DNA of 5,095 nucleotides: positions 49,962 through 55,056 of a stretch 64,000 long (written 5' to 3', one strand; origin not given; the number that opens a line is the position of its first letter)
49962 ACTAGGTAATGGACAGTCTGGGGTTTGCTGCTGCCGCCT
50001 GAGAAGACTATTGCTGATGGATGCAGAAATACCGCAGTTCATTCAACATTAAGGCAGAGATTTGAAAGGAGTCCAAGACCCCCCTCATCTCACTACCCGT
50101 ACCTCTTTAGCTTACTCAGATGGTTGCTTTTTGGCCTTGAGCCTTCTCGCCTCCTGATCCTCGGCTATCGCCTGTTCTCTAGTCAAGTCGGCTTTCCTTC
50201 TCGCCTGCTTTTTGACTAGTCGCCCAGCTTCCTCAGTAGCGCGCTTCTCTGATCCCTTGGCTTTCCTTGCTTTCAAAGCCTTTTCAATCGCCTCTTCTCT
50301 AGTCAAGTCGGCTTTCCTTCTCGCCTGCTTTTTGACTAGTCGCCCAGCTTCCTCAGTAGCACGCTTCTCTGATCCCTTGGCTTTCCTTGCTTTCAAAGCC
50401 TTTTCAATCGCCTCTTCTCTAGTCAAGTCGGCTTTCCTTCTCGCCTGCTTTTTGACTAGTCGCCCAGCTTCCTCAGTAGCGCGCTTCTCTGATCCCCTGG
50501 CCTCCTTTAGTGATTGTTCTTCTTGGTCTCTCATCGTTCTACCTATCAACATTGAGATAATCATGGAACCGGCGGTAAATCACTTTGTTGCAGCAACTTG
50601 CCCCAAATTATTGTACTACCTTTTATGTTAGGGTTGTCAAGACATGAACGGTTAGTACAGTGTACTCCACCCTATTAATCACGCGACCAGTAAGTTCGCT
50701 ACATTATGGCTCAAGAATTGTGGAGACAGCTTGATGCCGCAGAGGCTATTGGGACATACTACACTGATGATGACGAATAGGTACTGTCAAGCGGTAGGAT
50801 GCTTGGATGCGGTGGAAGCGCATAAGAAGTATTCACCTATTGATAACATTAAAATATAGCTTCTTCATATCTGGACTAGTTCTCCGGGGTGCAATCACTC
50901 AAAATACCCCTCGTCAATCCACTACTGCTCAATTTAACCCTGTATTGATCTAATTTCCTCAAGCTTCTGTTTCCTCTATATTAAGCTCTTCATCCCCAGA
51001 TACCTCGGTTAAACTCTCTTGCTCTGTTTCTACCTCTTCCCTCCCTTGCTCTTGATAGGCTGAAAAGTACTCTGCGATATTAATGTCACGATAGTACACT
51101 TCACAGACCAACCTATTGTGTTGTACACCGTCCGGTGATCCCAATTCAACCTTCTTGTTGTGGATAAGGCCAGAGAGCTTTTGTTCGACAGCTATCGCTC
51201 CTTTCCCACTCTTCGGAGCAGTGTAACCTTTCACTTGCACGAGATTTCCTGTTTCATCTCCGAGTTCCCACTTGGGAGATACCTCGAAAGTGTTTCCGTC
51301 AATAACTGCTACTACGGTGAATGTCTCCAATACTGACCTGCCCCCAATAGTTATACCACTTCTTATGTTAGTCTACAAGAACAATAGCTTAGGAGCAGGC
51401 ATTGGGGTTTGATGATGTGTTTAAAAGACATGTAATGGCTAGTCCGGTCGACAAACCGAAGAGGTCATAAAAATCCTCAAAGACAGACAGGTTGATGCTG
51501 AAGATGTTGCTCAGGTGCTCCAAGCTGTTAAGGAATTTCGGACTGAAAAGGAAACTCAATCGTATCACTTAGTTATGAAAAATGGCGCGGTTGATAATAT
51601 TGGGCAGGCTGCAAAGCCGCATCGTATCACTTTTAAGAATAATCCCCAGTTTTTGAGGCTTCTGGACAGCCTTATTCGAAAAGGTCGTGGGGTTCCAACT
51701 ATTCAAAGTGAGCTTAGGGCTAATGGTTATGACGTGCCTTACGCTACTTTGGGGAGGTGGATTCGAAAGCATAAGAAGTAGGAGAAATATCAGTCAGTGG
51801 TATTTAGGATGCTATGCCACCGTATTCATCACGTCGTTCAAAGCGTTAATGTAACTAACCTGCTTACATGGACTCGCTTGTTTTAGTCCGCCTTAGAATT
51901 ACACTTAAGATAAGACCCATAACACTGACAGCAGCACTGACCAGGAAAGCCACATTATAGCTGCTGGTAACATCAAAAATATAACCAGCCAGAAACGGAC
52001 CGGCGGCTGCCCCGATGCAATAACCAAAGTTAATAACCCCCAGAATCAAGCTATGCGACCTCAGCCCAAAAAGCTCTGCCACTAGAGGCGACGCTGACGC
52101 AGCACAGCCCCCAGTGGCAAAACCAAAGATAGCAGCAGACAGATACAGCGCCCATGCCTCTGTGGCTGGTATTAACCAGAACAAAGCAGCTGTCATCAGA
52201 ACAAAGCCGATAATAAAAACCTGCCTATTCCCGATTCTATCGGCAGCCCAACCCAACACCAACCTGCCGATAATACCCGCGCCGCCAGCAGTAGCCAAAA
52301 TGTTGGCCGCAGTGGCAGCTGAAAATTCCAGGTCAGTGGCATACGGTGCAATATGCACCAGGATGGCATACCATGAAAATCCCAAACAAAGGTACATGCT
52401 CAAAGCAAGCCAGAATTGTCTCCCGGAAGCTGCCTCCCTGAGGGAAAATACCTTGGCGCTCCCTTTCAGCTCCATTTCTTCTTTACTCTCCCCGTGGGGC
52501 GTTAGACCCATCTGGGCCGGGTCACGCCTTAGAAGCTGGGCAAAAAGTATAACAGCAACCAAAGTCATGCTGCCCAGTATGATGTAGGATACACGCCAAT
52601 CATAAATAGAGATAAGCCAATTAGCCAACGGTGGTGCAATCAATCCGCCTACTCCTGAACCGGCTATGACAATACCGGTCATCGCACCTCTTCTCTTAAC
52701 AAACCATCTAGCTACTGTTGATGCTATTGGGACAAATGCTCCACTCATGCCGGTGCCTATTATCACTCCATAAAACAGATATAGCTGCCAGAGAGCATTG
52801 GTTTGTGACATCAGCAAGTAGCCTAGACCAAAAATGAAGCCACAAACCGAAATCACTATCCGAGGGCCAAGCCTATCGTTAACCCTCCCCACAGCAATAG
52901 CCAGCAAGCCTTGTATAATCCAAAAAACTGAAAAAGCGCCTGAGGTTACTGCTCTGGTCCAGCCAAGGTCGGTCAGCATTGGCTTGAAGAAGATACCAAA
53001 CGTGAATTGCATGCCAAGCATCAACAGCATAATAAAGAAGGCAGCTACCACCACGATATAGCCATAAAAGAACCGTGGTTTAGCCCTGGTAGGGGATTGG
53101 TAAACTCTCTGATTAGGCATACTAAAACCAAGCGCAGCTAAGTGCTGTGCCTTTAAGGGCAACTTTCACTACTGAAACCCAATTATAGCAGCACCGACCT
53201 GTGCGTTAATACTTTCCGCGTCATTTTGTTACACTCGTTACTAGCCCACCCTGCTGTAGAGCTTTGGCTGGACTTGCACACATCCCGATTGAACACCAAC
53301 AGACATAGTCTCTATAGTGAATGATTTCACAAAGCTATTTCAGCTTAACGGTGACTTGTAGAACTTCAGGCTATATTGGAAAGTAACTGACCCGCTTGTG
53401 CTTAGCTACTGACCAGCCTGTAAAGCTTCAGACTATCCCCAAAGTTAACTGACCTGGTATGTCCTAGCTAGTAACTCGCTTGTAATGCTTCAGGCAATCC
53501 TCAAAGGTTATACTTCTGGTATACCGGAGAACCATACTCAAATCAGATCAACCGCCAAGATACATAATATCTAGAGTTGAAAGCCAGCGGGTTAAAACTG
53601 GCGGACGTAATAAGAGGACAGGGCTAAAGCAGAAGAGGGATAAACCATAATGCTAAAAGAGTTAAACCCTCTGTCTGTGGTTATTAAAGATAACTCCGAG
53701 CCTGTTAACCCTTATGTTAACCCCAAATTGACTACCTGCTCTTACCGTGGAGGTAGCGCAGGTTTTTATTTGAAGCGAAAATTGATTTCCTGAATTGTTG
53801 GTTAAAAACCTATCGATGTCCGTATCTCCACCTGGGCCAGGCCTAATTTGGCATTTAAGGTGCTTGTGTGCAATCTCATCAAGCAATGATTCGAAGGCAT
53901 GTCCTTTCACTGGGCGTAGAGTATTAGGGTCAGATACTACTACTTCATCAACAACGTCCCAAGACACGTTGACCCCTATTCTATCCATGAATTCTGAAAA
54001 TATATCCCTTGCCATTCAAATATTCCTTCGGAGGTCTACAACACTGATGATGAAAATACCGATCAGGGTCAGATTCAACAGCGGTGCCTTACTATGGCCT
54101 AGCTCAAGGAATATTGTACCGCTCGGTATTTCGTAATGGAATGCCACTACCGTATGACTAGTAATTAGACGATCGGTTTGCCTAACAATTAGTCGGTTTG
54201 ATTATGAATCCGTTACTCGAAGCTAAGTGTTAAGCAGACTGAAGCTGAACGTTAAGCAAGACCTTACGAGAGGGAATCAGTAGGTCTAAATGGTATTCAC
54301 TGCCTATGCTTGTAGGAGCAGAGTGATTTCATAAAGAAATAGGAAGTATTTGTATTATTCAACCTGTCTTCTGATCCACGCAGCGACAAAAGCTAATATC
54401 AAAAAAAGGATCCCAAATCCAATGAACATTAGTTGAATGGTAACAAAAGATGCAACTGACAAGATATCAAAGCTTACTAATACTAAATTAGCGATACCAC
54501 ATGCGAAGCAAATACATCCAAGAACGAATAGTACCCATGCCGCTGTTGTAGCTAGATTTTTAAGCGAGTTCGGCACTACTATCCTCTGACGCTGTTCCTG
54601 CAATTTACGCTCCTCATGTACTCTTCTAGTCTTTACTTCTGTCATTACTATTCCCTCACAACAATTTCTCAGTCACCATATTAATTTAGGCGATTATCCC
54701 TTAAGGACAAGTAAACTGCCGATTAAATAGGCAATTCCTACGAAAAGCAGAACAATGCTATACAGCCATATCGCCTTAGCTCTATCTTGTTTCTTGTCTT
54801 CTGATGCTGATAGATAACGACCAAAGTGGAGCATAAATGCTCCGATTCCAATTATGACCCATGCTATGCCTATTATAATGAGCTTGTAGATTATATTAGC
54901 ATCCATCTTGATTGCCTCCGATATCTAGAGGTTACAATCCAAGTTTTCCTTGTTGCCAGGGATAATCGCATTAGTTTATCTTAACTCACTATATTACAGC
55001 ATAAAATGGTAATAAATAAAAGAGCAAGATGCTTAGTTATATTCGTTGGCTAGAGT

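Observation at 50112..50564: ORF built from three near-identical 120-bp tandem repeats encoding a 40-aa basic helical unit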

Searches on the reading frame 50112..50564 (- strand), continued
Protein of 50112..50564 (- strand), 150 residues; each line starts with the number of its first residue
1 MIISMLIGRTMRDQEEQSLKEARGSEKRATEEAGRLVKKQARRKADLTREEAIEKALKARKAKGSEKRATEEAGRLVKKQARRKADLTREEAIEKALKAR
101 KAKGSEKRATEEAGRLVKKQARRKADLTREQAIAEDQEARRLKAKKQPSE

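Call 61: fold_search(model_id=the predicted structure, library=pdb)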
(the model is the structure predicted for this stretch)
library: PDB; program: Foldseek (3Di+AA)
matches with E <= 10: 0; with E <= 0.001: 0
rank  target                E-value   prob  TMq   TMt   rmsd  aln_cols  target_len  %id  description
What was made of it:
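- Tried and rejected: Foldseek of the AF2 model against PDB gave 0 hits at E<=10 (call 61); a bare helix carries little information for this method.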

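Call 62: search_protein_families(library=padloc, proteins=[window:50112-50534:-], max_evalue=0.01)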
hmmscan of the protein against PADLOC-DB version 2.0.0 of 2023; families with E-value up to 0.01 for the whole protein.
window:50112-50534:- (140 aa): 0 families

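Call 68: find_related_loci(query=window:50112-50534:-, collection=metagenome_contigs, flank=3000)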
Query window:50112-50534:- (140 aa) in metagenome_contigs; peptide patterns used: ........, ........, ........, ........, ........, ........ (x = any residue, [..] = any of these).
600 stretches matched a pattern (row limit reached: there are more); 77 encode a relative of the query (tblastn E <= 1e-3); 77 distinct loci.
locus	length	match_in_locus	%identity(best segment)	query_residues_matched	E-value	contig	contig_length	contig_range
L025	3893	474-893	61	1-140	7e-38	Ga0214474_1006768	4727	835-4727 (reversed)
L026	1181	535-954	56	1-140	8e-38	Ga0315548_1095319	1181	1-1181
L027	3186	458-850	60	1-131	7e-36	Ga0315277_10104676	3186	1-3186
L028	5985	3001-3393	60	1-133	4e-36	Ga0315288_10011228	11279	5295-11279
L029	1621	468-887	56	1-140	6e-36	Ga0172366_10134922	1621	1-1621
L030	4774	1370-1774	59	1-135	2e-35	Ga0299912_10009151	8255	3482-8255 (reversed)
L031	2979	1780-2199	55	1-140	7e-35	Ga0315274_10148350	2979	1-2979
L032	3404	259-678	54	1-140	9e-35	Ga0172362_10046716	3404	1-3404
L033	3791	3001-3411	53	4-140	5e-34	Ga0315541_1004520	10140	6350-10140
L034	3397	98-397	59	1-140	3e-34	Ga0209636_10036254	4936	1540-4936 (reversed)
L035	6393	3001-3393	60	1-131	3e-34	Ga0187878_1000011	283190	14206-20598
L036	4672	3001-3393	59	1-131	9e-34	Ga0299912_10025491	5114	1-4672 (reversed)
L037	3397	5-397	56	10-140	4e-33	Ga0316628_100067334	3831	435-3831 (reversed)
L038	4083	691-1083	60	1-131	3e-33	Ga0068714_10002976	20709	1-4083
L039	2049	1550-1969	52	1-140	6e-33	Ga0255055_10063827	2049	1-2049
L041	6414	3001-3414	62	1-138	4e-32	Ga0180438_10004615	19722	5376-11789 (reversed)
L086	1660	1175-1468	57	3-140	3e-18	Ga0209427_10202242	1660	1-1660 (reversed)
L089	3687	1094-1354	54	16-137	1e-16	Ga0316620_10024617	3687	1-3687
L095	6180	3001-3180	63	1-140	9e-13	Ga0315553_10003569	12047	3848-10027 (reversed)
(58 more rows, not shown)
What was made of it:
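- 77 metagenome loci (call 68).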

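Call 73: search_protein_families(library=pfam, proteins=[L089:3142-3384:+, L041:533-1768:-, L095:1014-2813:+, L086:290-1135:+, L041:1765-2340:-, L095:421-771:+], max_evalue=0.001)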
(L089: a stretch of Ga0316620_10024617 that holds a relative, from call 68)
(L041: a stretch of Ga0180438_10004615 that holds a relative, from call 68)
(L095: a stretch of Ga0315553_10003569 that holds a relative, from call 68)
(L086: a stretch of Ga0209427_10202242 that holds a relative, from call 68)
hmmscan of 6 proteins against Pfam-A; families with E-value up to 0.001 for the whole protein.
L089:3142-3384:+ (80 aa): 1 family
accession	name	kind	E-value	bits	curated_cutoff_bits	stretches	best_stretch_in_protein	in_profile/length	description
PF13451.12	zf_Tbcl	-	3.4e-21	75.4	24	1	21-65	3-47/48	Probable treble clef domain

L041:533-1768:- (411 aa): 3 families
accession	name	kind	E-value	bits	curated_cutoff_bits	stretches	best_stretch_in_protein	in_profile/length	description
PF00270.35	DEAD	-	7.8e-53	179.1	26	1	34-199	1-165/167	DEAD/DEAH box helicase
PF00271.37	Helicase_C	-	2e-34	118.6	23.5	1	235-342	2-109/110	Helicase conserved C-terminal domain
PF04851.21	ResIII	-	1.4e-07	32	22.5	1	54-194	30-162/164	Type III restriction enzyme, res subunit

L095:1014-2813:+ (599 aa): 6 families
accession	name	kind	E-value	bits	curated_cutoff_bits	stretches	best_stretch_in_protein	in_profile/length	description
PF00009.33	GTP_EFTU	-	4.2e-54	183.4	26.5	1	6-197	2-187/188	Elongation factor Tu GTP binding domain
PF21018.2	BipA_C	-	5.3e-45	152.1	23.8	1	475-582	2-109/110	TypA/BipA C-terminal domain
PF00679.30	EFG_C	-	1.3e-18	67.2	27.9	1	386-470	2-86/89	Elongation factor G C-terminus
PF22042.2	EF-G_D2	-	3.8e-12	46.6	27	1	205-289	1-81/84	Elongation factor G domain 2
PF03144.31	GTP_EFTU_D2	-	4e-10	40.4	30.3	1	220-290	1-73/73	Elongation factor Tu domain 2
PF01926.29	MMR_HSR1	-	2.7e-05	24.7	21.9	1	10-131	2-113/113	50S ribosome-binding GTPase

L086:290-1135:+ (281 aa): 1 family
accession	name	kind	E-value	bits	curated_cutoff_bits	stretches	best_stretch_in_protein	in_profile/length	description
PF02645.21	DegV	-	3.2e-78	263.3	27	1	2-271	1-273/280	Uncharacterised protein, DegV family COG1307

L041:1765-2340:- (191 aa): 1 family
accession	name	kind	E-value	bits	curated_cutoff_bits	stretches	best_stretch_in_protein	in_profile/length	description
PF00076.28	RRM_1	-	1e-19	70.6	20.7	1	73-144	1-69/70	RNA recognition motif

L095:421-771:+ (116 aa): 6 families
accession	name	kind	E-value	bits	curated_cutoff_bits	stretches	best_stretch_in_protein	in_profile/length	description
PF13451.12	zf_Tbcl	-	7.7e-21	74.2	24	1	20-65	2-47/48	Probable treble clef domain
PF23477.1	zf_Tbcl_2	-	1.1e-20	73.5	27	1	77-112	1-36/37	Probable treble clef zinc finger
PF14354.12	Lar_restr_allev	-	6.6e-05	23.5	28.6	0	52-89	4-33/58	Restriction alleviation protein Lar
PF14599.11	zinc_ribbon_6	-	0.00029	21.1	27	0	79-110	27-55/59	Zinc-ribbon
PF09723.15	Zn_ribbon_8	-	0.00043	20.7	34.4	0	24-59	7-34/41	Zinc ribbon domain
PF12773.13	DZR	-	0.00074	20.1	27.3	0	20-64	10-37/45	Double zinc ribbon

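Call 89: predict_structure(alignment_id=A2)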
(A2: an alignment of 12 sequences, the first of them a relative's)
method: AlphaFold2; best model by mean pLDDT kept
length: 100 residues; sequences in the alignment: 12
mean_pLDDT: 91.5   pTM: 0.41
mean pLDDT of the five models: 91.5, 90.0, 89.3, 89.1, 84.3
residues with pLDDT >= 90: 83; 70-90: 14; 50-70: 3; < 50: 0
segments of 3 or more residues with pLDDT < 50: none
pLDDT, mean of each block of 10 residues (from residue 1): 86 93 94 94 94 93 94 96 93 77
secondary structure, 60 per line:
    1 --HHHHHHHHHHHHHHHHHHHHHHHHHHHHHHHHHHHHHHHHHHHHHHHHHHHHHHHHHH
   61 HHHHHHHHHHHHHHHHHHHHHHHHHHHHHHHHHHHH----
elements in order: H3-96

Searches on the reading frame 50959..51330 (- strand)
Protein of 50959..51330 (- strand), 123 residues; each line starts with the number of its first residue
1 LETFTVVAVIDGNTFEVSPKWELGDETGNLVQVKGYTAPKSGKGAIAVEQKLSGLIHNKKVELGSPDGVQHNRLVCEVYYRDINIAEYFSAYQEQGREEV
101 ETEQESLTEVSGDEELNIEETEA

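Call 6: search_protein_families(library=pfam, proteins=[window:50959-51330:-], max_evalue=0.01)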
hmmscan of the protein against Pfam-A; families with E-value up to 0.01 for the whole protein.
window:50959-51330:- (123 aa): 0 families

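Call 9: search_protein_families(library=ncbifam, proteins=[window:50959-51330:-], max_evalue=0.01)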
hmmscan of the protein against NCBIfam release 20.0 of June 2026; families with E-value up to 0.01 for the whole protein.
window:50959-51330:- (123 aa): 0 families

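Call 27: search_protein_families(library=phrogs, proteins=[window:50959-51330:-], max_evalue=0.01)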
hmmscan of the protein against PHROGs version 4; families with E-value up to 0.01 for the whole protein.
window:50959-51330:- (123 aa): 0 families

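Call 62: search_protein_families(library=padloc, proteins=[window:50959-51330:-], max_evalue=0.01)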
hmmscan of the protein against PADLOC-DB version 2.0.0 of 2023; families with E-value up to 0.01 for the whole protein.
window:50959-51330:- (123 aa): 0 families

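Call 63: search_solved_structures(query=window:50959-51330:-, max_evalue=1)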
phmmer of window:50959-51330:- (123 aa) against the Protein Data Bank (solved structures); distinct sequences matched with E-value up to 1: 0.

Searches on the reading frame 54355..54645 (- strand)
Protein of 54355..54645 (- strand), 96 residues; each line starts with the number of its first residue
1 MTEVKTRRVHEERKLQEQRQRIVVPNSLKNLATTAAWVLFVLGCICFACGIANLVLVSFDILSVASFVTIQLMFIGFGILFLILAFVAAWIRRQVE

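Call 27: search_protein_families(library=phrogs, proteins=[window:54355-54645:-], max_evalue=0.01)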
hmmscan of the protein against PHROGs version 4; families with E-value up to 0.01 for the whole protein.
window:54355-54645:- (96 aa): 0 families

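Call 62: search_protein_families(library=padloc, proteins=[window:54355-54645:-], max_evalue=0.01)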
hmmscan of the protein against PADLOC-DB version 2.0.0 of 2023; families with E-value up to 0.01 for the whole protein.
window:54355-54645:- (96 aa): 1 family
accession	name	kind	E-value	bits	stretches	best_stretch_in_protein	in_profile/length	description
PDLC03267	MTase_II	-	0.0089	13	1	12-64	123-176/539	Type II methyltransferase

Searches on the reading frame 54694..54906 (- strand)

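Call 27: search_protein_families(library=phrogs, proteins=[window:54694-54906:-], max_evalue=0.01)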
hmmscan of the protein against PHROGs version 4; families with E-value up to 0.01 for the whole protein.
window:54694-54906:- (70 aa): 1 family
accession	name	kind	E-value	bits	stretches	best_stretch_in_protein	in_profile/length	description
phrog_11979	-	moron, auxiliary metabolic gene and host takeover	0.0029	19.1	1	3-59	9-63/99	membrane protein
